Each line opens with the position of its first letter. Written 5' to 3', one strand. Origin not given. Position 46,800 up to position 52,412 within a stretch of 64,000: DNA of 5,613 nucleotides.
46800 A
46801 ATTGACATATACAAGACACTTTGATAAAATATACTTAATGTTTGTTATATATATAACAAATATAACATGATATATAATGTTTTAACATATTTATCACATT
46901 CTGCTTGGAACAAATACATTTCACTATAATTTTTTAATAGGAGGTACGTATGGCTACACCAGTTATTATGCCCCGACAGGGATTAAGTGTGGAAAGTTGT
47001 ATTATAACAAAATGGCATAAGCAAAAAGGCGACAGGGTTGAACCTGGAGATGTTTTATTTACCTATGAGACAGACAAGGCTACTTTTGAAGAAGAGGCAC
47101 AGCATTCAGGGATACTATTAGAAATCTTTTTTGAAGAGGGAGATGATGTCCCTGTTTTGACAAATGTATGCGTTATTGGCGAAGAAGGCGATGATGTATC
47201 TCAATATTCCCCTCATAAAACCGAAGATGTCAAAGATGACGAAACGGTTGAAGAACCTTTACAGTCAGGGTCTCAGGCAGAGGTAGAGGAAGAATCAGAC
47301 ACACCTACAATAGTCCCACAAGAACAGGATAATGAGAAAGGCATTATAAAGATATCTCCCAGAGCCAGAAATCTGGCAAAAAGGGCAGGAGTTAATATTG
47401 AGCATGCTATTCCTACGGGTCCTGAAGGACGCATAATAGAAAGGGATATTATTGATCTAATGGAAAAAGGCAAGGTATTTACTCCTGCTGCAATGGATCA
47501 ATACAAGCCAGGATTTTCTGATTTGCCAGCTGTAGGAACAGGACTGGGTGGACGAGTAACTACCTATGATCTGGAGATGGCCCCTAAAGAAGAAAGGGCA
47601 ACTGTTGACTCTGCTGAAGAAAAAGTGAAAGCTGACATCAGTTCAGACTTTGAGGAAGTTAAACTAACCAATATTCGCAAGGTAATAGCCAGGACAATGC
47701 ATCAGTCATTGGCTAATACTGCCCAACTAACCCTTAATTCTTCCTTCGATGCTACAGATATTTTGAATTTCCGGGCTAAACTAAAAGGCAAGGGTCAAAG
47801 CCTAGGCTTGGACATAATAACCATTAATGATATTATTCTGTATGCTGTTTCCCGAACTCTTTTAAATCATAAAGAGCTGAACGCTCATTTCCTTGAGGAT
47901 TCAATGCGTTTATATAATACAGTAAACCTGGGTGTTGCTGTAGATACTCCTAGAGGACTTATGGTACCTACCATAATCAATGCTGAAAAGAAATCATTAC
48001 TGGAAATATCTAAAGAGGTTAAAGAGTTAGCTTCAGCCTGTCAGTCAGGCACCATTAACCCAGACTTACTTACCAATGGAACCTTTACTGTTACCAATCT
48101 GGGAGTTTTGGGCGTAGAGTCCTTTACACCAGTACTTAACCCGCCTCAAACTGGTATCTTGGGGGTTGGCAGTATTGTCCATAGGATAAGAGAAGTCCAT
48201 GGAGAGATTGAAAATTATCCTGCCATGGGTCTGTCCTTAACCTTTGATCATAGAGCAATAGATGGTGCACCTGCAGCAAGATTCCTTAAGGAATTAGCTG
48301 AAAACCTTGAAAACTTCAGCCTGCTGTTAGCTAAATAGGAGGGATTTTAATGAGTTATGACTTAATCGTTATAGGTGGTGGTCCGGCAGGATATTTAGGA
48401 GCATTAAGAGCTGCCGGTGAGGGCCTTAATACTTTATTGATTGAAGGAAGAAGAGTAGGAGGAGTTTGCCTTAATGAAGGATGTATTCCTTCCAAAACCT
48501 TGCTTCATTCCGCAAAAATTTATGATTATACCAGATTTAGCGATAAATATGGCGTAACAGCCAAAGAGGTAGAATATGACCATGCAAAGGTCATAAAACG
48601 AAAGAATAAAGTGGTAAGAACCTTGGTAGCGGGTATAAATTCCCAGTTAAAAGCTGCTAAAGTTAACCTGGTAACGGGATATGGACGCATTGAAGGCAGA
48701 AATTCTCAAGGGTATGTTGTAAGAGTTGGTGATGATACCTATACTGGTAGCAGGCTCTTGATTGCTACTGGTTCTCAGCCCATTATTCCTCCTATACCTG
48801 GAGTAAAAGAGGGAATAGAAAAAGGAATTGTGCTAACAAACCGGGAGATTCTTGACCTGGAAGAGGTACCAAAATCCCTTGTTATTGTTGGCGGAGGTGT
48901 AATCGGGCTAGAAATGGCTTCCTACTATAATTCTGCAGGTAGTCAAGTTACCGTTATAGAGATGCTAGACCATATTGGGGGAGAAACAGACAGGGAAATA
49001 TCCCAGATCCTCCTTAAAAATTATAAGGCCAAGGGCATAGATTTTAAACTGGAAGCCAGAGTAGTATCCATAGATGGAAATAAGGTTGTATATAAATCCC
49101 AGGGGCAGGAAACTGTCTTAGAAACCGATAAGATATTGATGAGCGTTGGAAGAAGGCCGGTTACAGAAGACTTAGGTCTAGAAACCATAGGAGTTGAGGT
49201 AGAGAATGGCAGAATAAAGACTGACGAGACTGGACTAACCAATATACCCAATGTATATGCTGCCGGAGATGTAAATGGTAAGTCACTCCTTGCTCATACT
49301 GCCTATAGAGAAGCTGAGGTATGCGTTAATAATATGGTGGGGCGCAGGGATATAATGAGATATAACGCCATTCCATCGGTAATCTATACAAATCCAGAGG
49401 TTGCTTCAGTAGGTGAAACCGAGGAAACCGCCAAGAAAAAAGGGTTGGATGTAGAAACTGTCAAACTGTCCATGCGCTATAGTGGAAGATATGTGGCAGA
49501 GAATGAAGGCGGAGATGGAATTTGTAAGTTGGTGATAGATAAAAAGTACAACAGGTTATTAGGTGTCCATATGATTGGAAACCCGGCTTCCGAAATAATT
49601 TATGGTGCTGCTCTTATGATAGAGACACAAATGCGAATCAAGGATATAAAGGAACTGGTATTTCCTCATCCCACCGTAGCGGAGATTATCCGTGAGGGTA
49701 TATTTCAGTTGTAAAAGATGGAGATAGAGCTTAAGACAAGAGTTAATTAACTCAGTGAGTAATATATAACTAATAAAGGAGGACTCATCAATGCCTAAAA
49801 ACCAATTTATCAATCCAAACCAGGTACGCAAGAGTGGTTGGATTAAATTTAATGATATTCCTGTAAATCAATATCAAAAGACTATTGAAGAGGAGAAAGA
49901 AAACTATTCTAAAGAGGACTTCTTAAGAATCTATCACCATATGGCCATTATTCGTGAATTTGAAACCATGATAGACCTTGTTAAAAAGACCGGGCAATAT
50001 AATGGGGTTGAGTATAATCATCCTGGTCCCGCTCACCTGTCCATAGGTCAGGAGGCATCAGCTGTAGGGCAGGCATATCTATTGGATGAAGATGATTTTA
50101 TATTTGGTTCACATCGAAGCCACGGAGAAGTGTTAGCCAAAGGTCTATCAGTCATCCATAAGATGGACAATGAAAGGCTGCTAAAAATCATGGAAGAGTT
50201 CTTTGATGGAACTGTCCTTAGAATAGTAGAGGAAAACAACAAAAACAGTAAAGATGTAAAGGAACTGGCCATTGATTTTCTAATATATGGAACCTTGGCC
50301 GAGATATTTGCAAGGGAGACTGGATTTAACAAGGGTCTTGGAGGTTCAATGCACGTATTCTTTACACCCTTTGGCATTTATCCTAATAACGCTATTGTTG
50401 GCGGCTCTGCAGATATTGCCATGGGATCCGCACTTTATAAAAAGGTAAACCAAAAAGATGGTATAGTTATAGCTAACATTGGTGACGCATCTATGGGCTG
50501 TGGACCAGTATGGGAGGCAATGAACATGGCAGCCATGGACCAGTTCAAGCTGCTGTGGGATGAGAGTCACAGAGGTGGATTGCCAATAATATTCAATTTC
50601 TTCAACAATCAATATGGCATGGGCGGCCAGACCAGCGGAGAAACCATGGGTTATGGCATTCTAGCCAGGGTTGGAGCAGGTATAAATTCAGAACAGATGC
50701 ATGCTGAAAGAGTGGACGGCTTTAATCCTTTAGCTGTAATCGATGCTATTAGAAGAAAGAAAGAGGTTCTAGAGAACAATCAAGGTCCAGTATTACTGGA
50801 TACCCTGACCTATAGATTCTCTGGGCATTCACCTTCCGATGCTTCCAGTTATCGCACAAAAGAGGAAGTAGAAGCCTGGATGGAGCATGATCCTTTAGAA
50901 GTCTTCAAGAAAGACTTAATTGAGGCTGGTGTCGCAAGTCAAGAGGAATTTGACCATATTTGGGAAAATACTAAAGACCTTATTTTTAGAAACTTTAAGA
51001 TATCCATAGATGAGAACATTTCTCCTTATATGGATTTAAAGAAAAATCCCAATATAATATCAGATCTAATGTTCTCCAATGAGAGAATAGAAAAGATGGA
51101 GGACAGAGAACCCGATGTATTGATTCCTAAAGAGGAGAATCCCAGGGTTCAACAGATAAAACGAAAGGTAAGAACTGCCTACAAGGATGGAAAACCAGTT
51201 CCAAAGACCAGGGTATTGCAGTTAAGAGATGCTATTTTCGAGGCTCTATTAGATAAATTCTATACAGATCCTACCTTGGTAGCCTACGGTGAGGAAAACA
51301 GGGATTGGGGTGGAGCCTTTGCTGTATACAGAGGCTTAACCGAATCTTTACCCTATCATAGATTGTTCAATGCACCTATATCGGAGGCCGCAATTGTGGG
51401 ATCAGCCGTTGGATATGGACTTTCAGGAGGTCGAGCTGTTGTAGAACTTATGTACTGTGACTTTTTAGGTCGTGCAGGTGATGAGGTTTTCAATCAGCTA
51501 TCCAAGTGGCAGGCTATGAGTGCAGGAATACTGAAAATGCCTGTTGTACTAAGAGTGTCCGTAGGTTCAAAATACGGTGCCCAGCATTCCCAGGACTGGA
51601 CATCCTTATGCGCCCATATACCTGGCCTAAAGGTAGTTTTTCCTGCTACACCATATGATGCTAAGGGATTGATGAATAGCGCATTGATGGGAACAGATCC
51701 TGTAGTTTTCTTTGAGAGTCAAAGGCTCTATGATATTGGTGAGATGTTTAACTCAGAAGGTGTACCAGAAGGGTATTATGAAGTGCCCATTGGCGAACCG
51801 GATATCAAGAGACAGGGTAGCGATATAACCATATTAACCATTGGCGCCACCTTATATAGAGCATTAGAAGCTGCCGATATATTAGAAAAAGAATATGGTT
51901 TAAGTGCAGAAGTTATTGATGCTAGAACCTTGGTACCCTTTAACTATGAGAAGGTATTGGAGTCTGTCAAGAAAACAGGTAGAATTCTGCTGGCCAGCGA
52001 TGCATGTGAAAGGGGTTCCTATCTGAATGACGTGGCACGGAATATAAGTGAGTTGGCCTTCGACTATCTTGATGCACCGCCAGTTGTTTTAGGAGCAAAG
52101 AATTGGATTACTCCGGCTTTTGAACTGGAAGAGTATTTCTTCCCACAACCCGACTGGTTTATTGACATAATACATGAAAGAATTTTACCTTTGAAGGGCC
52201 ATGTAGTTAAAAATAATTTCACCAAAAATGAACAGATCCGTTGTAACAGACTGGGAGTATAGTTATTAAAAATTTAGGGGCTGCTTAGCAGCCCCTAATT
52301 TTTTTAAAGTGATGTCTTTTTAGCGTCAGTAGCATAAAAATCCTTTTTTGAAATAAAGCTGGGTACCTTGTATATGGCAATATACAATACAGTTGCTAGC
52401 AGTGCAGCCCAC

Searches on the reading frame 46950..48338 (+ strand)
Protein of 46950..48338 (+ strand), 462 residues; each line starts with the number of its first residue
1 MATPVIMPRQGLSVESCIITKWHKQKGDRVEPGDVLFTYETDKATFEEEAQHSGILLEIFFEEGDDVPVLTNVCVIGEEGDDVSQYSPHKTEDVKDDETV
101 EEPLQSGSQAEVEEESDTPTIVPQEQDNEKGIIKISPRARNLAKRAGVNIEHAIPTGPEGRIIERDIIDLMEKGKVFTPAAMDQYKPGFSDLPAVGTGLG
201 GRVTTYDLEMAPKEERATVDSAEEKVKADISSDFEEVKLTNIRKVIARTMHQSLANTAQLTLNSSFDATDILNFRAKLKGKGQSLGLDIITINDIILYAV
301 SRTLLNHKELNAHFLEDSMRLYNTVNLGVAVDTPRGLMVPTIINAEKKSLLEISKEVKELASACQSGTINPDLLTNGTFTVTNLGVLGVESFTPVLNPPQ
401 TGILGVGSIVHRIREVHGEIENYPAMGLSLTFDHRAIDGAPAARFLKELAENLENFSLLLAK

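Call 73: search_protein_families(library=pfam, proteins=[window:46950-48338:+], max_evalue=0.00001)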
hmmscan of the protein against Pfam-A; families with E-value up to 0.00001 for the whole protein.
window:46950-48338:+ (462 aa): 3 families
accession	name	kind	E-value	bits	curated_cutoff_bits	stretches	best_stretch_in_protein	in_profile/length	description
PF00198.28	2-oxoacid_dh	-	6e-74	248.8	23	1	233-460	3-231/232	2-oxoacid dehydrogenases acyltransferase (catalytic domain)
PF02817.22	E3_binding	-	2.8e-12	47.1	23.7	1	133-167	1-35/36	e3 binding domain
PF00364.28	Biotin_lipoyl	-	5.4e-12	45.8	22.1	1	5-73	3-70/73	Biotin-requiring enzyme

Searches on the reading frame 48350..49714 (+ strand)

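Call 73: search_protein_families(library=pfam, proteins=[window:48350-49714:+], max_evalue=0.00001)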
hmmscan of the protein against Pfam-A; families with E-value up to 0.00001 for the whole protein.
window:48350-49714:+ (454 aa): 9 families
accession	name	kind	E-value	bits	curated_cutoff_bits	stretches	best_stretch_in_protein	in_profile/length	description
PF07992.20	Pyr_redox_2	-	6.7e-73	246.1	26.1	1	3-322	1-291/291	Pyridine nucleotide-disulphide oxidoreductase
PF02852.28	Pyr_redox_dim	-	9.6e-32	109.9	25.3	1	341-449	1-108/110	Pyridine nucleotide-disulphide oxidoreductase, dimerisation domain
PF00070.33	Pyr_redox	-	2.7e-20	73.1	22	1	177-246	2-71/82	Pyridine nucleotide-disulphide oxidoreductase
PF13738.12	Pyr_redox_3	-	5.4e-13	49.3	30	1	6-306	1-305/305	Pyridine nucleotide-disulphide oxidoreductase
PF03486.20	HI0933_like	-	1e-11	45.2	50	0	4-34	2-32/244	HI0933-like protein Rossmann domain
PF12831.13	FAD_oxidored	-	4.6e-11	43.1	27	1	4-44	1-42/416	FAD dependent oxidoreductase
PF13450.12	NAD_binding_8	-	6.1e-09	36.5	21.9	1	179-216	1-38/68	NAD(P)-binding Rossmann-like domain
PF00890.30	FAD_binding_2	-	1.3e-07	31.6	20.4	0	4-35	1-32/414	FAD binding domain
PF01134.28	GIDA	-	1.1e-06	28.5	22.1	0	4-52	1-47/391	Glucose inhibited division protein A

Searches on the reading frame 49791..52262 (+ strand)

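Call 73: search_protein_families(library=pfam, proteins=[window:49791-52262:+], max_evalue=0.00001)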
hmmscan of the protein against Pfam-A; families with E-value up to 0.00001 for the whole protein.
window:49791-52262:+ (823 aa): 3 families
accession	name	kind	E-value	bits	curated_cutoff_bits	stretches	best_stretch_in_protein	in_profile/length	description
PF00676.26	E1_dh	-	1.2e-49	169.4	22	2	168-405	65-291/300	Dehydrogenase E1 component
PF02779.29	Transket_pyr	-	1.1e-27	97.3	27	1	477-647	4-172/174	Transketolase, pyrimidine binding domain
PF02780.25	Transketolase_C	-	3.3e-27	95.3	25.9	1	671-788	4-122/124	Transketolase, C-terminal domain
